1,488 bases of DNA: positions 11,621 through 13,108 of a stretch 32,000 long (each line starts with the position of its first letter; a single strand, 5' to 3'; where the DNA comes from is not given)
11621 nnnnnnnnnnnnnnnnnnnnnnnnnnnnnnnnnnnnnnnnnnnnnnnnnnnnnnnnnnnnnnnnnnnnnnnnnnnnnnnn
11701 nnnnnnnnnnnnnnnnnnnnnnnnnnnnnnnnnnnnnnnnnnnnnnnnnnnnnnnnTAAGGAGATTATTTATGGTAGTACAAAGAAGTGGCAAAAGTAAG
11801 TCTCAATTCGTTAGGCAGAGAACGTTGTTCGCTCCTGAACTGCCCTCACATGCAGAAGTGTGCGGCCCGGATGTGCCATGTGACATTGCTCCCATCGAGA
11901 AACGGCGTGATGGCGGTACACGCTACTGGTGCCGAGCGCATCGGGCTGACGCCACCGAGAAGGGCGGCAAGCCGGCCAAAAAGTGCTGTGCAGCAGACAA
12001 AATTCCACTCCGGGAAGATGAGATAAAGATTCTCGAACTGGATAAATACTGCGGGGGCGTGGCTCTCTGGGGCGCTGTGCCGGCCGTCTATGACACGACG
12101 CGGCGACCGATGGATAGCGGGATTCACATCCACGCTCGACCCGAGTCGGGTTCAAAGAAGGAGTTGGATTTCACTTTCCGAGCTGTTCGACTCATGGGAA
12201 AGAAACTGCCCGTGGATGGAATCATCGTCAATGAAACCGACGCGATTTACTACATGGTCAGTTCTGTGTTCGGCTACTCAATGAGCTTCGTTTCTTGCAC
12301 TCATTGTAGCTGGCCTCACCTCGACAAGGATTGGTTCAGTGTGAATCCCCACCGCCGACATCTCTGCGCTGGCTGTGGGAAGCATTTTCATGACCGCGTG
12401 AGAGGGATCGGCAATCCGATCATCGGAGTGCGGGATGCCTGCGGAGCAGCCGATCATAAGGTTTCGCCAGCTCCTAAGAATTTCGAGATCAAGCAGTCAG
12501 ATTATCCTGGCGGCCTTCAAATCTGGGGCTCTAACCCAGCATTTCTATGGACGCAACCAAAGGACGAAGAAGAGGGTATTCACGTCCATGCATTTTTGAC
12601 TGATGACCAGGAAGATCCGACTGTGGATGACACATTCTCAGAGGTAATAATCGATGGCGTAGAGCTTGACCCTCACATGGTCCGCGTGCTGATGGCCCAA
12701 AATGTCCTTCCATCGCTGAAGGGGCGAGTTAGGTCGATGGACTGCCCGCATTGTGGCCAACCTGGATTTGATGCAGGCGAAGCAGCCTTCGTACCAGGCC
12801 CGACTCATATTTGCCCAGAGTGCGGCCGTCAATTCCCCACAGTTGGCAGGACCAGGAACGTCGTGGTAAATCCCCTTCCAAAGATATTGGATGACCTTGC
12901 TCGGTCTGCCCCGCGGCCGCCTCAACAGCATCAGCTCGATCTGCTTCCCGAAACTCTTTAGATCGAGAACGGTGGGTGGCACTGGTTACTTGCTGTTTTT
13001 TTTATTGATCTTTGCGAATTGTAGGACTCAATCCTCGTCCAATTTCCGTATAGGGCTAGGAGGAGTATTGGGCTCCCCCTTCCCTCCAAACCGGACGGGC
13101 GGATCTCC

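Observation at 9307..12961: Translationally coupled five-gene cassette (RHH, GNAT-like, ImmA/IrrE peptidase, two unknown proteins): a candidate undescribed TA or defence-type system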

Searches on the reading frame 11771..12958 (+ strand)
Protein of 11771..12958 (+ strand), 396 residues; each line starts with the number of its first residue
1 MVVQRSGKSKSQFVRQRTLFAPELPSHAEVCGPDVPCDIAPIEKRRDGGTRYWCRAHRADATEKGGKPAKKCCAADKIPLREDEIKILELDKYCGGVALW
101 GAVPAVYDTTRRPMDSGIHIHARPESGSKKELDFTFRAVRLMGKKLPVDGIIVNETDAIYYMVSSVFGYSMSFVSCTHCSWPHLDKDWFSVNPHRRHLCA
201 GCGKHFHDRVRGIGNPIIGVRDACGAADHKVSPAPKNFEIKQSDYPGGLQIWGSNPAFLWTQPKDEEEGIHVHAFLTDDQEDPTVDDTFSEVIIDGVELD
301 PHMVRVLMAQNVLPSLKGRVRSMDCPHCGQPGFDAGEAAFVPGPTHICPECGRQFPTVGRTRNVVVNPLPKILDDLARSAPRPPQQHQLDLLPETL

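Call 4: search_protein_families(library=pfam, proteins=[window:11771-12958:+], max_evalue=1)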
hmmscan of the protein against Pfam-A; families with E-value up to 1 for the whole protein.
window:11771-12958:+ (396 aa): 5 families
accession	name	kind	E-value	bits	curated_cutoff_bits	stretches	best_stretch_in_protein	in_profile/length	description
PF12773.13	DZR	-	0.03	14.9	27.3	0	325-354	1-21/45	Double zinc ribbon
PF13912.12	zf-C2H2_6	-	0.051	14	25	1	346-357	2-13/27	C2H2-type zinc finger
PF08274.17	Zn_Ribbon_YjdM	-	0.1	13.1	30.8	0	346-356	20-30/30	PhnA Zinc-Ribbon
PF18439.7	zf_UBZ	-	0.15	12.2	25.6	0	345-357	2-14/32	Ubiquitin-Binding Zinc Finger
PF07282.18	Cas12f1-like_TNB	-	0.3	11.7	26.3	0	322-354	28-49/60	Cas12f1-like, TNB domain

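Call 5: search_protein_families(library=padloc, proteins=[window:11771-12958:+], max_evalue=1)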
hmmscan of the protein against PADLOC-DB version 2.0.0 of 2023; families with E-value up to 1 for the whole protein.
window:11771-12958:+ (396 aa): 0 families

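Call 6: search_protein_families(library=ncbifam, proteins=[window:11771-12958:+], max_evalue=1)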
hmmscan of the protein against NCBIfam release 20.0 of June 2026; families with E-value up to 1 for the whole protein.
window:11771-12958:+ (396 aa): 2 families
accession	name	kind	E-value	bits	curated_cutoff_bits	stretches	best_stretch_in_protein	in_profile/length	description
NF033558.1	transpos_IS1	equivalog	0.076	12.9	100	0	176-209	1-34/199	IS1 family transposase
NF050000.1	IS1_IS1595_Zn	domain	0.78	10.4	28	0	176-208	1-33/34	IS1/IS1595 family N-terminal zinc-binding domain-containing protein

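Call 9: search_protein_families(library=phrogs, proteins=[window:11771-12958:+], max_evalue=1)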
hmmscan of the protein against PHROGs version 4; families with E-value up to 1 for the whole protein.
window:11771-12958:+ (396 aa): 7 families
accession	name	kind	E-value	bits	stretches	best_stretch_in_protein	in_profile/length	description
phrog_9414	-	unknown function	0.011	16.7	1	325-375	7-55/71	-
phrog_4852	-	unknown function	0.035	14.8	0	321-355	12-39/194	-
phrog_3260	-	unknown function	0.091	13.9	0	195-211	32-48/64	-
phrog_2945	-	unknown function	0.12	13.2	1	319-352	6-39/68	-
phrog_11872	-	unknown function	0.14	13.5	1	344-369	53-78/97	-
phrog_16447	-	unknown function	0.17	12.7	1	178-246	9-78/160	-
phrog_3786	-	unknown function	0.62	11.1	0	339-359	27-47/86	-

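Call 14: find_homologous_proteins(query=window:11771-12958:+)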
Query window:11771-12958:+ (396 aa): 1100 proteins with E <= 0.001 among 3469 candidates; the best 120 are listed.
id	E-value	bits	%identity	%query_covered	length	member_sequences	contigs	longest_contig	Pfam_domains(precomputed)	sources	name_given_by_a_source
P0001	1.1e-236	804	84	100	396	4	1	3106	-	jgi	jgi:hypothetical protein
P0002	1.9e-232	790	81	100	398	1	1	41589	-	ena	-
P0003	2.2e-226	770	81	100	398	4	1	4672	-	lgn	-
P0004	1.2e-223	761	80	100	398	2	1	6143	-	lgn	-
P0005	4.2e-214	729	77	97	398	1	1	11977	PF13248.12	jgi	jgi:hypothetical protein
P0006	5.1e-213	726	77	100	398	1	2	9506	-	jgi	-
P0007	2.5e-212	723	76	98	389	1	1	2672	-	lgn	-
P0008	1.1e-211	721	77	97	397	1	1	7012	-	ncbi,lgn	-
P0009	1.4e-211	721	75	100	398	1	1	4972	-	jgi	jgi:hypothetical protein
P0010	1.7e-211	721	76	100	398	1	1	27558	-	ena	-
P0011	2.8e-211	720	77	100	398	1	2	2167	-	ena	-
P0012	3.4e-210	716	76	99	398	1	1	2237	-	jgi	jgi:hypothetical protein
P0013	1.2e-209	714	75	98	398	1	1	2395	-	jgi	-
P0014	3.0e-209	713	77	97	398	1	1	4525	-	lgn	-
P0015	1.5e-204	698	73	100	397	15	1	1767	-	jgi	jgi:hypothetical protein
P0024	2.6e-200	684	71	98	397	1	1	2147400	-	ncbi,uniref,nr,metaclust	ncbi:hypothetical protein [Zavarzinella formosa]|uniref:hypothetical protein n=1 Tax=Zavarzinella fo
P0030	9.1e-196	669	70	100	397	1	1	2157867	-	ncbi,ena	-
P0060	3.9e-185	634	67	100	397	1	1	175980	-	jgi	jgi:hypothetical protein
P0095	3.0e-163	562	61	98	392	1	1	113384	-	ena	-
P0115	1.0e-155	537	61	91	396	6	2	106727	-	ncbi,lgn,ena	-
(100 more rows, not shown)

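Call 16: find_encoding_contigs(protein=P0030, flank=8000, max_places=2)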
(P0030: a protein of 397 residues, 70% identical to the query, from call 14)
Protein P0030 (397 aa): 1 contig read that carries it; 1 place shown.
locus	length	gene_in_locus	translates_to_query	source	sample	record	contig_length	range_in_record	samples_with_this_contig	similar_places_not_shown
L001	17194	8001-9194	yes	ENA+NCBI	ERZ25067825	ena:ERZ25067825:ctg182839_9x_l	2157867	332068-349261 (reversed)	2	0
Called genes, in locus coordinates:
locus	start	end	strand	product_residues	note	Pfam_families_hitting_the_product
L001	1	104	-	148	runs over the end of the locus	PF12840:HTH_20 (weak), PF25212:HVO_A0114 (weak), PF08279:HTH_11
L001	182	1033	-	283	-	-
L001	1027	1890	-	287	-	PF12705:PDDEXK_1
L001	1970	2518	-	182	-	-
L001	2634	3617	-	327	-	PF06067:DUF932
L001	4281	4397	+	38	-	-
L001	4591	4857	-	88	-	-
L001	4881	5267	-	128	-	-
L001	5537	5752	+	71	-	PF01402:RHH_1 (weak)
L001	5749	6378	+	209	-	-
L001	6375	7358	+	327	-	PF06114:Peptidase_M78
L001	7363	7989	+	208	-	-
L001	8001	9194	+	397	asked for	-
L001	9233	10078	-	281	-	-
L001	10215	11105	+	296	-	PF26340:DNA-SBD_ScoMcrA, PF13391:HNH_2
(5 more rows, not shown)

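Call 17: find_encoding_contigs(protein=P0024, flank=8000, max_places=2)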
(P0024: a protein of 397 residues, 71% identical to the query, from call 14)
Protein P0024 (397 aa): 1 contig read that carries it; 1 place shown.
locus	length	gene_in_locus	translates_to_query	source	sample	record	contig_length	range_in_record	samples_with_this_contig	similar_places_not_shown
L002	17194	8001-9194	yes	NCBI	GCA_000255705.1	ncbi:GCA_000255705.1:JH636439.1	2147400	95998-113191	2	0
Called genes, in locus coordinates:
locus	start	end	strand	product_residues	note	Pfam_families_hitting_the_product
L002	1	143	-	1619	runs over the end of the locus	PF00069:Pkinase, PF07714:PK_Tyr_Ser-Thr, PF25174:Beta-prop_THOC3, PF00400:WD40, PF23381:Beta-prop_IFT122_1st, PF23409:Beta-prop_EML, PF23414:Beta-prop_EML_2, PF24105:Beta-prop_CAF1B_HIR1, +62 more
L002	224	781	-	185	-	PF04542:Sigma70_r2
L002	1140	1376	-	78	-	PF13560:HTH_31 (weak), PF01381:HTH_3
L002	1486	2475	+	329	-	-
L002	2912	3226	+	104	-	-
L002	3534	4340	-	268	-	PF00899:ThiF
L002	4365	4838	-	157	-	-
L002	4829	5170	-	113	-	-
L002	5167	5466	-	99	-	-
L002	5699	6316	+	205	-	PF04542:Sigma70_r2 (weak)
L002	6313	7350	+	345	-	PF06114:Peptidase_M78 (weak)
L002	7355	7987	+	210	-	-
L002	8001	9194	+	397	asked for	-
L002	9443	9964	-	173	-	-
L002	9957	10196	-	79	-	-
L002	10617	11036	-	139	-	-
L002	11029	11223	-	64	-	-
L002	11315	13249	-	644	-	PF07508:Recombinase (weak)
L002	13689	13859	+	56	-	-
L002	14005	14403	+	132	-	-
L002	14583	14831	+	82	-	-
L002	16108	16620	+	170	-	-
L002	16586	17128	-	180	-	-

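Call 27: search_solved_structures(query=A2, max_evalue=10, show_alignments=2)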
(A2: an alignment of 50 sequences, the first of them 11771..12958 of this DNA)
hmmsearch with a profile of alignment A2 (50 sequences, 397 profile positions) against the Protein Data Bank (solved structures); distinct sequences matched with E-value up to 10: 17.
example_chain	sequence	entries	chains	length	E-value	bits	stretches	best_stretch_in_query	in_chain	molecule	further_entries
4xzz_A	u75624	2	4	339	0.038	15.9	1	90-135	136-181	Conserved hypothetical secreted protein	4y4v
2m0d_A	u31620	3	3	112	0.1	14.5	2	324-365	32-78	Zinc finger and BTB domain-containing protein 17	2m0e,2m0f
7mc1_A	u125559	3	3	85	0.1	14.5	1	319-366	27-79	Isoform 2 of Zinc finger and BTB domain-containing protein 17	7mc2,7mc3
8xuf_C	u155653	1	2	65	0.31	12.9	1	324-365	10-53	CDF1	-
6o7g_B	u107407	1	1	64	0.44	12.4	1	171-211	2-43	Histone-lysine N-methyltransferase 2D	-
6sw9_W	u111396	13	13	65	0.48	12.3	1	310-374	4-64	30S ribosomal protein S27e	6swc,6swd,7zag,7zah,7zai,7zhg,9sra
9fhl_W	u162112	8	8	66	0.69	11.8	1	313-363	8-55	Small ribosomal subunit protein eS27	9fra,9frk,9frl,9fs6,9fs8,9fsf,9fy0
9o17_AX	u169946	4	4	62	0.86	11.4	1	318-375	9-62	Small ribosomal subunit protein eS27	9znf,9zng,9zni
9e71_BY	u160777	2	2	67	0.87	11.4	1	313-374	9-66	Small ribosomal subunit protein eS27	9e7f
4v4n_BW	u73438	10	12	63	1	11.2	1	309-374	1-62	30S ribosomal protein S27E | 30S ribosomal protein eS27 | Small ribosomal subunit protein eS27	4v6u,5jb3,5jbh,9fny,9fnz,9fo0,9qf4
7y3l_A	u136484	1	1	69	1.4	10.8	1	324-365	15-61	Sal-like protein 3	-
8cuc_E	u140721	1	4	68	1.5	10.7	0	324-363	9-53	Sal-like protein 4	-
7y3k_A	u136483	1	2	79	2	10.2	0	326-363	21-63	Sal-like protein 4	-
7y3i_A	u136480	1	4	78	2.1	10.2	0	326-363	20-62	Sal-like protein 4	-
8a4i_I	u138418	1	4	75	2.5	9.9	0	313-363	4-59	Sal-like protein 4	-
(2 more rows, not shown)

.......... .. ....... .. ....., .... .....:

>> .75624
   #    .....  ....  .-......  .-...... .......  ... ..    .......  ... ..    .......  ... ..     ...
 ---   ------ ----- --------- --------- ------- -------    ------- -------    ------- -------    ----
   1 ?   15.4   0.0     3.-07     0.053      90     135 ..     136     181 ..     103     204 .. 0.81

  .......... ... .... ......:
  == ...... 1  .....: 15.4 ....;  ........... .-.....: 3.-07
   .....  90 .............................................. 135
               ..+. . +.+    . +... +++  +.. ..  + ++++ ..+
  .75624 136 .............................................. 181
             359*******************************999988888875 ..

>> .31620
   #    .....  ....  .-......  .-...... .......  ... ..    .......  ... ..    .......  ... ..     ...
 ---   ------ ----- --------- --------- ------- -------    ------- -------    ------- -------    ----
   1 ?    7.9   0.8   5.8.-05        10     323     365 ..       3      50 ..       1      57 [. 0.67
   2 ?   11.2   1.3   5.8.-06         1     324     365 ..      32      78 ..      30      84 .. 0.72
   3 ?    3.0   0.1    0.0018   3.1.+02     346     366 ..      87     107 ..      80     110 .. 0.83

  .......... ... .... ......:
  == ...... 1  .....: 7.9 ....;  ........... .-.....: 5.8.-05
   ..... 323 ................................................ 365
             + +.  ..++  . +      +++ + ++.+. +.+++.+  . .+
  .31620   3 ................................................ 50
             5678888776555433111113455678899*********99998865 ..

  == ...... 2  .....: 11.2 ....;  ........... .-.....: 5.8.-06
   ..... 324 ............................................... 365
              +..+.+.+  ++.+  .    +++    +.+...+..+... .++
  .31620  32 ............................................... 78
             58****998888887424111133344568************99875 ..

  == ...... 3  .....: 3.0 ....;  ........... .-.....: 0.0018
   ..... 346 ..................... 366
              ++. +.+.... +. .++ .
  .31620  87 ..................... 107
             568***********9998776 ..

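Call 32: find_related_loci(query=A2, collection=genome_contigs, flank=7000)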
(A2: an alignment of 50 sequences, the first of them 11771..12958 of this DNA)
Query A2 (396 aa) in genome_contigs; peptide patterns used: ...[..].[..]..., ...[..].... (x = any residue, [..] = any of these).
102 stretches matched a pattern; 86 encode a relative of the query (tblastn E <= 1e-3); the best 80 are kept; 80 distinct loci.
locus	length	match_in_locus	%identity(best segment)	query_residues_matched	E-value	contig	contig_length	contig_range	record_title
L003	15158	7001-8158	74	10-396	0e+0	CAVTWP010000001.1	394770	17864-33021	MAG: Candidatus Eremiobacteraeota bacterium isolate MFD09603.bin.2.158 genome assembly, contig: contig_13519, whole geno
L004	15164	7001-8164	71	9-396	0e+0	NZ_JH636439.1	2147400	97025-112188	Zavarzinella formosa DSM 19928 Scaffold1, whole genome shotgun sequence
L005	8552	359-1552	72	1-396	0e+0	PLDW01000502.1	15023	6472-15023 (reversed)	MAG: Gemmataceae bacterium isolate palsa_1347 73.20111000_P1S.15_contig_8327, whole genome shotgun sequence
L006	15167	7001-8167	70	1-396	0e+0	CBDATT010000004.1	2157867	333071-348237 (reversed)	MAG: Isosphaeraceae bacterium isolate 9c250b06-874d-4bc7-8871-011532c8d4be genome assembly, contig: contig_4, whole geno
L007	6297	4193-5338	70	14-396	0e+0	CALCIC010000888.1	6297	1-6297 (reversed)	MAG TPA_asm: uncultured Isosphaeraceae bacterium isolate SRR3997478_bin.93_CONCOCT_v1.1_MAG genome assembly, contig: ERZ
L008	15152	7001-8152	71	12-396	0e+0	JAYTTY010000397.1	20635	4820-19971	MAG: Zavarzinella sp. isolate GFS_5468 GFS_5468_396, whole genome shotgun sequence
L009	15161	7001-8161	70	10-396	0e+0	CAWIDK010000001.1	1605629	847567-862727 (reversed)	MAG: uncultured Gemmataceae bacterium isolate MFD01248.bin.2.72 genome assembly, contig: contig_10649, whole genome shot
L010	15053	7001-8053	62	35-385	9e-158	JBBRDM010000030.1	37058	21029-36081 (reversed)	MAG: Chthonomonadales bacterium isolate Co_metawrap_2451 Cmw_2451_k141_24803182_length_37058_cov_8.0000, whole genome sh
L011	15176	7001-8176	60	4-396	1e-157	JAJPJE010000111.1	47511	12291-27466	MAG: Terriglobia bacterium isolate Centralia_MAG_427 k107_9855268, whole genome shotgun sequence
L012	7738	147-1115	69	12-374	8e-155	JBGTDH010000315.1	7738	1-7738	MAG: Pirellulales bacterium isolate JTS-RE139 k141_3786116, whole genome shotgun sequence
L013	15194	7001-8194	65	1-396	0e+0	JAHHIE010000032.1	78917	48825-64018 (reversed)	MAG: Stenomitos rutilans HA7619-LM2 scaffold_169_c1, whole genome shotgun sequence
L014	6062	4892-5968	61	37-396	2e-152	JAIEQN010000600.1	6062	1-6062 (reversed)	MAG: Gemmataceae bacterium isolate co.spades.METABAT.1kb_005 c_000000411081, whole genome shotgun sequence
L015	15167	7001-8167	57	5-395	9e-150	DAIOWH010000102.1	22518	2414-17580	MAG TPA_asm: Planctomycetia bacterium isolate CTOTU28215 NODE_160_length_22518_cov_118.884299, whole genome shotgun sequ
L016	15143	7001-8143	55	15-396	4e-142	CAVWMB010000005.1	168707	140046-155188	MAG: uncultured Acidobacteriota bacterium isolate MFD04463.bin.1.284 genome assembly, contig: contig_8976, whole genome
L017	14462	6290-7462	57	4-396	4e-141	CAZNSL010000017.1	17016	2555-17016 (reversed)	MAG TPA_asm: uncultured Alcaligenaceae bacterium isolate SRP189682_co2_312 genome assembly, contig: NODE_5319_length_170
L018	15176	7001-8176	54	4-396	1e-138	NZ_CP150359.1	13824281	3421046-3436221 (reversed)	Sorangium sp. So ce1099 chromosome, complete genome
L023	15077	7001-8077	56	37-396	1e-131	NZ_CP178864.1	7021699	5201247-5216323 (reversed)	Labrys okinawensis strain DSM 18385 chromosome, complete genome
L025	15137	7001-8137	53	16-396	1e-131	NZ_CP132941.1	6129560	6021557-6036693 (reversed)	Tunturiibacter psychrotolerans strain X4BP1 chromosome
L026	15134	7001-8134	53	14-395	1e-130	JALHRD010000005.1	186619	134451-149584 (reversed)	MAG: Xanthobacteraceae bacterium isolate maxbin.090 c_000000000480, whole genome shotgun sequence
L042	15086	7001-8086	52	33-396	4e-121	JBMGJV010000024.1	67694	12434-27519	Acidobacteriota bacterium DAS_389 NODE_24_length_67694_cov_903.675522, whole genome shotgun sequence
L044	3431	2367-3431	51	10-374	4e-123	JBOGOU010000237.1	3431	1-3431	MAG: Pyrinomonadaceae bacterium isolate H1-B1_maxbin2.bin.13 k127_728736, whole genome shotgun sequence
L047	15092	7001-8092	49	35-396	6e-116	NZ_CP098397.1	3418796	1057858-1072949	Burkholderia lata strain JAB02 chromosome 2, complete sequence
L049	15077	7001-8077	50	37-396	2e-115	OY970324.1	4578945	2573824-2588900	MAG: uncultured delta proteobacterium isolate MFD05502.bin.1.132 genome assembly, chromosome: 1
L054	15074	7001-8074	49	35-394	3e-112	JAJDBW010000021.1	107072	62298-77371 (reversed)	MAG: Nitrospirota bacterium isolate OFTM308 OFTM308_20, whole genome shotgun sequence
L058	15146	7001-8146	45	6-396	7e-111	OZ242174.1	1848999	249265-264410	MAG: Gammaproteobacteria bacterium isolate e81882f9-224b-47fe-8761-2b228011601b genome assembly, chromosome: 1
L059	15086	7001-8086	46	37-396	5e-109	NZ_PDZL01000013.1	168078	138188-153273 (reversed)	Janthinobacterium sp. BJB426 NODE_13_length_168078_cov_13.548374, whole genome shotgun sequence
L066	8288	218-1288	44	37-395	4e-97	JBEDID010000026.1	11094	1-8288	MAG: Candidatus Parcubacteria bacterium isolate NASQAN2015_010_A_bin.14 scaffold_000426, whole genome shotgun sequence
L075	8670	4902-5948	38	37-380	1e-78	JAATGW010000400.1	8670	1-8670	MAG: Chitinophagales bacterium isolate bin_80 k141_6622940, whole genome shotgun sequence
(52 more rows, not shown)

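Call 34: predict_structure(alignment_id=A2)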
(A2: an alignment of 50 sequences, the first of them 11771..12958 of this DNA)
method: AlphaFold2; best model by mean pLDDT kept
length: 396 residues; sequences in the alignment: 50
mean_pLDDT: 84.8   pTM: 0.84
mean pLDDT of the five models: 84.8, 84.7, 83.9, 81.6, 75.8
residues with pLDDT >= 90: 200; 70-90: 151; 50-70: 21; < 50: 24
segments of 3 or more residues with pLDDT < 50: 1-17, 394-396
pLDDT, mean of each block of 10 residues (from residue 1): 29 43 52 86 85 87 88 83 91 94 94 89 93 93 90 90 88 87 70 78 83 88 85 95 96 92 92 95 95 97 94 86 93 85 89 84 88 94 85 52
secondary structure, 60 per line:
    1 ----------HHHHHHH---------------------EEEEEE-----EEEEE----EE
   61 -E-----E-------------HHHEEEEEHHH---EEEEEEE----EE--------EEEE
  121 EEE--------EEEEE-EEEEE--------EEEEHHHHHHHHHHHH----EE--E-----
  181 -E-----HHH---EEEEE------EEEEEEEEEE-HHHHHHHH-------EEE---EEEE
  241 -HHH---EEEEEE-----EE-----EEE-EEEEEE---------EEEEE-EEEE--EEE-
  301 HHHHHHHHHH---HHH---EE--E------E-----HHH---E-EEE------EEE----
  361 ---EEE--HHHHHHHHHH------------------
elements in order: H11-17 E39-44 E50-54 E85-89 E96-102 E117-123 E132-136 E138-142 E151-154 H155-166 E194-198 E205-214 H216-223 E231-233 E237-240 E248-253 E266-268 E270-275 E285-289 E291-294 E297-299 H301-310 E345-347 E354-356 E364-366 H369-378

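Call 41: fold_search(model_id=the predicted structure, library=pdb)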
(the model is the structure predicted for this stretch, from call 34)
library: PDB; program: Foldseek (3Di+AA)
matches with E <= 10: 84; with E <= 0.001: 0
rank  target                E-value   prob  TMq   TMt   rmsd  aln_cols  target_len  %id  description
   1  6gh6_D                4.7e-01  0.09  0.10  0.04  12.4        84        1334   20  Cryo-EM structure of bacterial RNA polymerase-sigma54 holoenzyme intermediate partially loaded complex (released 2018-07-04)
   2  7zau_G                9.0e-01  0.03  0.06  0.05  13.9       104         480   17  Fascin-1 in complex with Nb 3E11 (released 2023-09-27)
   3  9axt_AH               1.0e+00  0.04  0.08  0.11  14.2       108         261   10  Non-translating S. pombe ribosome (released 2024-10-16)
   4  7s8u                  1.2e+00  0.01  0.07  0.05  18.9       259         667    6  Cryo-EM structure of a mammalian peptide transporter (PepT1/slc15a1) in nanodisc (released 2022-07-20)
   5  9h3g_Ja               1.4e+00  0.04  0.08  0.11  14.8       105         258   16  Structure of the Arabidopsis thaliana 80S ribosome in complex with P- and E-site tRNAs and mRNA (released 2026-02-04)
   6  7zau_E                1.6e+00  0.02  0.06  0.06  13.8       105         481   18  Fascin-1 in complex with Nb 3E11 (released 2023-09-27)
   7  8q7z_Ad               1.7e+00  0.03  0.08  0.11  14.2       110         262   14  Structure of the G. gallus 80S non-rotated ribosome (released 2024-08-28)
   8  8boz_H                1.7e+00  0.02  0.11  0.18  21.9       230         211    9  structure of the Adherent-Invasive Escherichia coli Tle3/Tli3 T6SS effector/immunity complex (released 2023-02-08)
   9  8fvy_E                2.1e+00  0.02  0.07  0.10  14.4       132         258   12  40S subunit of the Giardia lamblia 80S ribosome (released 2024-01-24)
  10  9kkf_SE               2.3e+00  0.02  0.08  0.11  15.1       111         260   12  Structure of the human 40S ribosome complexed with HCV IRES and eIF3 (released 2025-12-03)
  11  6ybw_C                2.3e+00  0.02  0.08  0.11  14.2       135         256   12  Structure of a human 48S translational initiation complex - 40S body (released 2020-09-16)
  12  4gov_B                2.6e+00  0.02  0.06  0.05  13.9       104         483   17  The crystal structure of human fascin 1 S39D mutant (released 2012-11-28)
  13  1dfc_B                2.6e+00  0.01  0.07  0.06  13.4       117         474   17  CRYSTAL STRUCTURE OF HUMAN FASCIN, AN ACTIN-CROSSLINKING PROTEIN (released 2000-11-22)
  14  8x4e_A                2.9e+00  0.01  0.06  0.01  19.0       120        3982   12  Cryo-EM structure of Ryanodine receptor 1 (TM helix S0, 5 mM Ca2+) (released 2025-03-05)
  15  2j43_A                2.9e+00  0.01  0.08  0.13  21.2       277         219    7  Alpha-glucan recognition by family 41 carbohydrate-binding modules from streptococcal virulence factors (released 2006-12-11)
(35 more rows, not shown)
